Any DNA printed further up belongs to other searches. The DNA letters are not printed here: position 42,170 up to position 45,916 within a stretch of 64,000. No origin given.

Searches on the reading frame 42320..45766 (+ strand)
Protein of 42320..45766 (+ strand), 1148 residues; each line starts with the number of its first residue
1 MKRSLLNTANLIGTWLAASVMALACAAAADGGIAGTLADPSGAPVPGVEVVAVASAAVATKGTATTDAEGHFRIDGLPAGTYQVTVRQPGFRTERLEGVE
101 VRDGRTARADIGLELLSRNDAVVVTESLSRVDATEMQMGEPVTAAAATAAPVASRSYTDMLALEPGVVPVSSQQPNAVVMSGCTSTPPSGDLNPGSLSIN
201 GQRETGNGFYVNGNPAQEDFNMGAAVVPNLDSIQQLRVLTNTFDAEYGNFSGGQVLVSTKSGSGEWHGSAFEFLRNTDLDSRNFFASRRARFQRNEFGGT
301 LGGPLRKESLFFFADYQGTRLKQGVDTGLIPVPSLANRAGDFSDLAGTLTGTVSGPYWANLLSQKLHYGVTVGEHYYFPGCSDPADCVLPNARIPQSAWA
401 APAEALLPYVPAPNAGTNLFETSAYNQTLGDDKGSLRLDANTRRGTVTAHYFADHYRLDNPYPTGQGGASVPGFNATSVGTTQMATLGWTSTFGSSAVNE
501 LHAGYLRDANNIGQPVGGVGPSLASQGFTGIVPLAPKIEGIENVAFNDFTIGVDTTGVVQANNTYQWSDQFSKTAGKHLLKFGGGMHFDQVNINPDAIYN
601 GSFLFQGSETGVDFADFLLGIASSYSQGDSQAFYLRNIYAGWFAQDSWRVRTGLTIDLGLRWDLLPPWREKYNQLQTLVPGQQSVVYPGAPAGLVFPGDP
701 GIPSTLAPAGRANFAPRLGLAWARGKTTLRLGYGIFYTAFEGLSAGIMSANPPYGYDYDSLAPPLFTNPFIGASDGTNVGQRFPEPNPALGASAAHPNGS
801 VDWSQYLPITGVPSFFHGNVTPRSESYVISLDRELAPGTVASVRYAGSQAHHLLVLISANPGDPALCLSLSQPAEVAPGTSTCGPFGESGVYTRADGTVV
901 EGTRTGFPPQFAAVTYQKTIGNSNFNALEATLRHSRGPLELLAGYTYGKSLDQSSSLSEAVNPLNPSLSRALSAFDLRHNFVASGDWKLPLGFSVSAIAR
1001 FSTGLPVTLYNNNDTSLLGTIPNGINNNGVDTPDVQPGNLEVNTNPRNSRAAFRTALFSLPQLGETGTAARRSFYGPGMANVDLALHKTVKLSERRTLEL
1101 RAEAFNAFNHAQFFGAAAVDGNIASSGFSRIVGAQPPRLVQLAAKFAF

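Call 58: search_protein_families(library=pfam, proteins=[window:42320-45766:+], max_evalue=0.00001)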
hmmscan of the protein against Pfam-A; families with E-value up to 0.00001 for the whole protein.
window:42320-45766:+ (1148 aa): 4 families
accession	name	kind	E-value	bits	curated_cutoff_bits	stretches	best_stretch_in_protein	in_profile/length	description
PF25183.1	OMP_b-brl_4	-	4.1e-170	568.5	30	1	258-1141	1-838/838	Outer membrane beta barrel domain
PF13620.12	CarboxypepD_reg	-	2.8e-21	76.1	32.3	1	33-113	2-81/82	Carboxypeptidase regulatory-like domain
PF13715.12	CarbopepD_reg_2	-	3.3e-07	30.7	32.2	1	33-111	1-74/88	CarboxypepD_reg-like domain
PF17210.9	SdrD_B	-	7.9e-06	26.5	29.7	0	39-90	18-68/112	SdrD B-like domain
